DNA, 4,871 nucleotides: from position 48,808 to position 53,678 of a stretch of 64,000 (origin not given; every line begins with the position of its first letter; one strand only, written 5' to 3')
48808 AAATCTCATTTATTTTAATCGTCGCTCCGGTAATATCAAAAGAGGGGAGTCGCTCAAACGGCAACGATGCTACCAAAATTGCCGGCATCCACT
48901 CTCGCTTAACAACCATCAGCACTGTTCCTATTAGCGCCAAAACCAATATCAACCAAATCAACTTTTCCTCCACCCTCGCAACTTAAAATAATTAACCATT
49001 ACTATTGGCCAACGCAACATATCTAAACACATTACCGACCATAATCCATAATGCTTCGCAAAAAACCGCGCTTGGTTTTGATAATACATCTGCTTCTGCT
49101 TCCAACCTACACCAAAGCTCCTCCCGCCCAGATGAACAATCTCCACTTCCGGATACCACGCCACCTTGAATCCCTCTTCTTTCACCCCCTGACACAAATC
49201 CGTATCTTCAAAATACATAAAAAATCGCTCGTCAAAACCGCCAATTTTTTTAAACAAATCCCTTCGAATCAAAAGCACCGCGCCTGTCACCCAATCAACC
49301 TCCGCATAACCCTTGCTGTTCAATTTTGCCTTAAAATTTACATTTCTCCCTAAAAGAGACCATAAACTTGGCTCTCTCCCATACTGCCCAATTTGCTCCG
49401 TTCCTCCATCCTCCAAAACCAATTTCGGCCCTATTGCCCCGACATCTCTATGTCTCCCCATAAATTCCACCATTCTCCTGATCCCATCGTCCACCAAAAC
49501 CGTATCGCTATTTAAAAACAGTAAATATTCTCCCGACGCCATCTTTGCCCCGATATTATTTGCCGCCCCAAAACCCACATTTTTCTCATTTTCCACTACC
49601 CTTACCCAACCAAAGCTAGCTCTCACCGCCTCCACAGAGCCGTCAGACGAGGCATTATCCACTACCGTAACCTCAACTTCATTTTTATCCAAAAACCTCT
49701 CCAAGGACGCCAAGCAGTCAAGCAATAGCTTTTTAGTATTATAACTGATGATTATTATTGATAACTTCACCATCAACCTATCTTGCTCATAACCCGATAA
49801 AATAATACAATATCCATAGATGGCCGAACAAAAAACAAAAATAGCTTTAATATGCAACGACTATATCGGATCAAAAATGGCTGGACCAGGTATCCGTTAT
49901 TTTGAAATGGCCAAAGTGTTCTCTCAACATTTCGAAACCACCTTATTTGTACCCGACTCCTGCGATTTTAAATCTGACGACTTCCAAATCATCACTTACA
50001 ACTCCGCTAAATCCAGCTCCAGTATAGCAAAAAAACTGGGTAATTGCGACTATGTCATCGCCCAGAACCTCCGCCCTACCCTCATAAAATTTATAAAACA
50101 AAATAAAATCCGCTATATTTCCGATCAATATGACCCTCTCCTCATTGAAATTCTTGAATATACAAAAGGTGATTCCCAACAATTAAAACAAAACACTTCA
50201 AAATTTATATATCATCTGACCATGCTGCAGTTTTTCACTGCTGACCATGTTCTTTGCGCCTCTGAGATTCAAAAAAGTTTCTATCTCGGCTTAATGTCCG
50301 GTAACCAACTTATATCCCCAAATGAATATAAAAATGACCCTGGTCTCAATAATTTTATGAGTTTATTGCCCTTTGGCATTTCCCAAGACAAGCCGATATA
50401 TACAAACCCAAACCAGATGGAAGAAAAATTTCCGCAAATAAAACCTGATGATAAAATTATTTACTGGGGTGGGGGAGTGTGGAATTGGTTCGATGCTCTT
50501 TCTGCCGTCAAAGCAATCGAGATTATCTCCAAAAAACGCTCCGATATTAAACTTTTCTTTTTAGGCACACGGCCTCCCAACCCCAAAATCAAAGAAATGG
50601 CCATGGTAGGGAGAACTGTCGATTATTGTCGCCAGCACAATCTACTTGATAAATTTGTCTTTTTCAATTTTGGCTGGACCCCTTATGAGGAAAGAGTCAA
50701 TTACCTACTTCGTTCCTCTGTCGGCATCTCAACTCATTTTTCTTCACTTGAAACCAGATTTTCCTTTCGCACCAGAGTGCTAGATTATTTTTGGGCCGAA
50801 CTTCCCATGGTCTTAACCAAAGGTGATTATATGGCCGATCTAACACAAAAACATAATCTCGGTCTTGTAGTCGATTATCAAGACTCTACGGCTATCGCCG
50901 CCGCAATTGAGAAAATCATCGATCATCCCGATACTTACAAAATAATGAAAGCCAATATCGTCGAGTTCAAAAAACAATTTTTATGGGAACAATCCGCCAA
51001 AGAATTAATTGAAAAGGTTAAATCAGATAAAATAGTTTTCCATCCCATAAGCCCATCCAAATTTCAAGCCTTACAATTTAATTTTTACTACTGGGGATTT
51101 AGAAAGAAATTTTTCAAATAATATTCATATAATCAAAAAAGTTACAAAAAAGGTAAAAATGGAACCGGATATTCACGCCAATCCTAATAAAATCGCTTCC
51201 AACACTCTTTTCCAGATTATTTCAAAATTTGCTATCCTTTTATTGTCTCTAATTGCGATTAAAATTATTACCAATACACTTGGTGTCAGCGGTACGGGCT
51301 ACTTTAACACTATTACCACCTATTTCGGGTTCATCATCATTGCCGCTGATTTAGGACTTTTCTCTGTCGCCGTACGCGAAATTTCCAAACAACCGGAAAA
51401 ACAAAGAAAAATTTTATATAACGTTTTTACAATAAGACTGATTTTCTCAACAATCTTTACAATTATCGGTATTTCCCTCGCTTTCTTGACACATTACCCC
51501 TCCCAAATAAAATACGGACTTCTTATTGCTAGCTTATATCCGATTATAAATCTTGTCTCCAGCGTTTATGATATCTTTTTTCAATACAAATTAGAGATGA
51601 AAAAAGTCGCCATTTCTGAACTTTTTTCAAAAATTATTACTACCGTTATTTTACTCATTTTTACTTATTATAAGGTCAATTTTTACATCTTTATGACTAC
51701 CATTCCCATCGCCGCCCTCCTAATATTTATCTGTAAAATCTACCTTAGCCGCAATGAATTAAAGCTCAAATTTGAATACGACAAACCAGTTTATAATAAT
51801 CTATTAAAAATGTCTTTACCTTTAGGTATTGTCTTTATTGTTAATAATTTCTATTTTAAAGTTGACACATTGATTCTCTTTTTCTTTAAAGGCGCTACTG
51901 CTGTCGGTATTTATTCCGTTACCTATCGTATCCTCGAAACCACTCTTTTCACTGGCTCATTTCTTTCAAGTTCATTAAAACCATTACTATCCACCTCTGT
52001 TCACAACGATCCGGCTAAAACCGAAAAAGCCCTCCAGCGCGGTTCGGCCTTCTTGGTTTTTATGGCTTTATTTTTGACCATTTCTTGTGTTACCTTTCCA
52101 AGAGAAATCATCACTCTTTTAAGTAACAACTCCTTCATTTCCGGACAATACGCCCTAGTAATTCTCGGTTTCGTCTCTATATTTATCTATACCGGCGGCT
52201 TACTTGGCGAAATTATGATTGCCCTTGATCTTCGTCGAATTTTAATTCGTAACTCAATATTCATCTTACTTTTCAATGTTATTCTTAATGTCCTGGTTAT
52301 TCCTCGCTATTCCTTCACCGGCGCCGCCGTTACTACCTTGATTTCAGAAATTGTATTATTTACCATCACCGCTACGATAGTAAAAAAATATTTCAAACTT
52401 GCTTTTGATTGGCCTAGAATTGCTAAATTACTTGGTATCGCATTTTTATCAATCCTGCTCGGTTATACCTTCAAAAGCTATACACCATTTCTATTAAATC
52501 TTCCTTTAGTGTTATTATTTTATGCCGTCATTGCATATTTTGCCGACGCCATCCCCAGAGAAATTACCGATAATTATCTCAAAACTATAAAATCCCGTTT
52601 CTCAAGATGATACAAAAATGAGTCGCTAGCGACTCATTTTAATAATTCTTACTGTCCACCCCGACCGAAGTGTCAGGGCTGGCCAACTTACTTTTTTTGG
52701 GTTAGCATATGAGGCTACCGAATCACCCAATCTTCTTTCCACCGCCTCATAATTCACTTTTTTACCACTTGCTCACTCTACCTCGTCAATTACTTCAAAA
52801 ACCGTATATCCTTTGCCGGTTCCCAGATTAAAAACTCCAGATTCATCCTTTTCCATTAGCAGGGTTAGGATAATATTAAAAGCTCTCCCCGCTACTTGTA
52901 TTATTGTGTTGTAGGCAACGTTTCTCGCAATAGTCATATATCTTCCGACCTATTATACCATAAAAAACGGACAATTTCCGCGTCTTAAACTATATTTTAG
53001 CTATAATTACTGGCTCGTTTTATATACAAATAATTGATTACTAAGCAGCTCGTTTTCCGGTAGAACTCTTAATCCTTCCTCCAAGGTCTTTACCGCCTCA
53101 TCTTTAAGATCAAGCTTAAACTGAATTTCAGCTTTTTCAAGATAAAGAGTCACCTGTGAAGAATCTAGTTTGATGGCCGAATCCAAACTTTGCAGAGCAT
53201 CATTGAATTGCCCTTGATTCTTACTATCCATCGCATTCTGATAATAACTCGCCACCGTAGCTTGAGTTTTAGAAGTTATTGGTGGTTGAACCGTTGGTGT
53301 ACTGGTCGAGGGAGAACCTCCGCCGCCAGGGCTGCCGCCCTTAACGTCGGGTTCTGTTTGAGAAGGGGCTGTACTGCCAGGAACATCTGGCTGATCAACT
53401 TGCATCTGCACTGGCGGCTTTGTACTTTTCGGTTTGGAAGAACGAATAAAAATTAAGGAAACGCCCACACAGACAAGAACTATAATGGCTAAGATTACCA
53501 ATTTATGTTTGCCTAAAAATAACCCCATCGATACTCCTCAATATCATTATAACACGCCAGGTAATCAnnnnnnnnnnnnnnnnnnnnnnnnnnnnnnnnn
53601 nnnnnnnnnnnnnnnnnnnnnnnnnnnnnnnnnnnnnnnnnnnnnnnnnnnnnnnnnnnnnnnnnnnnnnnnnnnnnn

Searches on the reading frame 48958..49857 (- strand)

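Call 90: search_protein_families(library=pfam, proteins=[window:48958-49857:-], max_evalue=0.00001)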
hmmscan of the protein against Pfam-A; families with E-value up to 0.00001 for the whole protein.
window:48958-49857:- (299 aa): 6 families
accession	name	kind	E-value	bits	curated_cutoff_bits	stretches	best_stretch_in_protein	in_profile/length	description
PF00535.33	Glycos_transf_2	-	5.4e-27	95.2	23.3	1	33-205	1-167/168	Glycosyl transferase family 2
PF13641.12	Glyco_tranf_2_3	-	3.6e-17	63.6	27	1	32-256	3-225/230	Glycosyltransferase like family 2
PF10111.15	Glyco_tranf_2_2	-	1.6e-11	44.6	27.3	1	33-221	1-195/276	Glycosyltransferase like family 2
PF13632.12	Glyco_trans_2_3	-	8e-11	42.6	27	1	112-285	2-172/198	Glycosyl transferase family group 2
PF13712.12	Glyco_tranf_2_5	-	1.7e-06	28.4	27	0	97-233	42-178/210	Glycosyltransferase like family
PF02709.20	Glyco_transf_7C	-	9.7e-06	25.6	23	0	188-237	17-67/78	N-terminal domain of galactosyltransferase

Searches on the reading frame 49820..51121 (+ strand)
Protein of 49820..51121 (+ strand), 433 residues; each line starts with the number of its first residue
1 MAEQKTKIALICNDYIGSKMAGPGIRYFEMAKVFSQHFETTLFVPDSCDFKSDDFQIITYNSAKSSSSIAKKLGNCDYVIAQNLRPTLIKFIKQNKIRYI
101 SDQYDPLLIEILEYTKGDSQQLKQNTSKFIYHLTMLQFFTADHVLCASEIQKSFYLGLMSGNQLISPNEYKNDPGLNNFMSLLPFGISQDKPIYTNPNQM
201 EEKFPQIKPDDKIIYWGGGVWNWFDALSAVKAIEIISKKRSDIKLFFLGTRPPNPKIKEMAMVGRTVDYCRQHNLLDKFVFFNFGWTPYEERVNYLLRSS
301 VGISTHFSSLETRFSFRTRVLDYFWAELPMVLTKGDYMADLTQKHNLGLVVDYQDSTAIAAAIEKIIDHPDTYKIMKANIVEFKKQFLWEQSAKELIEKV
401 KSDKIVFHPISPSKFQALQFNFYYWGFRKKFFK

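Call 90: search_protein_families(library=pfam, proteins=[window:49820-51121:+], max_evalue=0.00001)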
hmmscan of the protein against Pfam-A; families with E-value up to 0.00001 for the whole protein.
window:49820-51121:+ (433 aa): 2 families
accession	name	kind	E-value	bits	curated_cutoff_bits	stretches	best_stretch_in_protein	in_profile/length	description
PF13692.12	Glyco_trans_1_4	-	9.3e-07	29.6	27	1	214-368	5-141/142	Glycosyl transferases group 1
PF00534.26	Glycos_transf_1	-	1.3e-06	28.5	26.4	1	229-379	33-168/172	Glycosyl transferases group 1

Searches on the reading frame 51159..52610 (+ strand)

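Call 112: search_protein_families(library=pfam, proteins=[window:51159-52610:+], max_evalue=0.01)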
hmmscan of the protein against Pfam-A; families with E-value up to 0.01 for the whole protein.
window:51159-52610:+ (483 aa): 2 families
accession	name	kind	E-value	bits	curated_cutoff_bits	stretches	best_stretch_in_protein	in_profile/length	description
PF01943.22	Polysacc_synt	-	7.1e-25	88.4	28.2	1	13-278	2-271/274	Polysaccharide biosynthesis protein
PF13440.11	Polysacc_synt_3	-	3.4e-12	46.6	23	1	47-321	12-283/293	Polysaccharide biosynthesis protein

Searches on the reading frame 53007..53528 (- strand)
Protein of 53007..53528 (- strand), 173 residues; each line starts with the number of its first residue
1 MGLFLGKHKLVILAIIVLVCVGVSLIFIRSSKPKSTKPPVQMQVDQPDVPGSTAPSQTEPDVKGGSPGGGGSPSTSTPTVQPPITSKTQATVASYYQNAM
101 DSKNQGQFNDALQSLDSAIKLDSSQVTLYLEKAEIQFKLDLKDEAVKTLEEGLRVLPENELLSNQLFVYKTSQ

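Call 70: search_protein_families(library=pfam, proteins=[window:53007-53528:-])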
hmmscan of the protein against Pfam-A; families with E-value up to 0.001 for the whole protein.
window:53007-53528:- (173 aa): 6 families
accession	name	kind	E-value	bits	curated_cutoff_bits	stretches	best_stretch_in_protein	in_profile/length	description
PF14559.12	TPR_19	-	2.1e-06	28.4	25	1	105-159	4-58/68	Tetratricopeptide repeat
PF13414.12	TPR_11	-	2.3e-06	27.6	26.8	1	105-139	7-41/42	TPR repeat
PF00515.34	TPR_1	-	1.2e-05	25.4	27.8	0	95-123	4-32/34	Tetratricopeptide repeat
PF07719.23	TPR_2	-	3.8e-05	23.9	27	0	94-122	3-31/34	Tetratricopeptide repeat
PF13181.12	TPR_8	-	0.00036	20.9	25.7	0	128-154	3-29/34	Tetratricopeptide repeat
PF13428.12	TPR_14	-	0.00087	20.2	23.5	0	128-162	3-37/44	Tetratricopeptide repeat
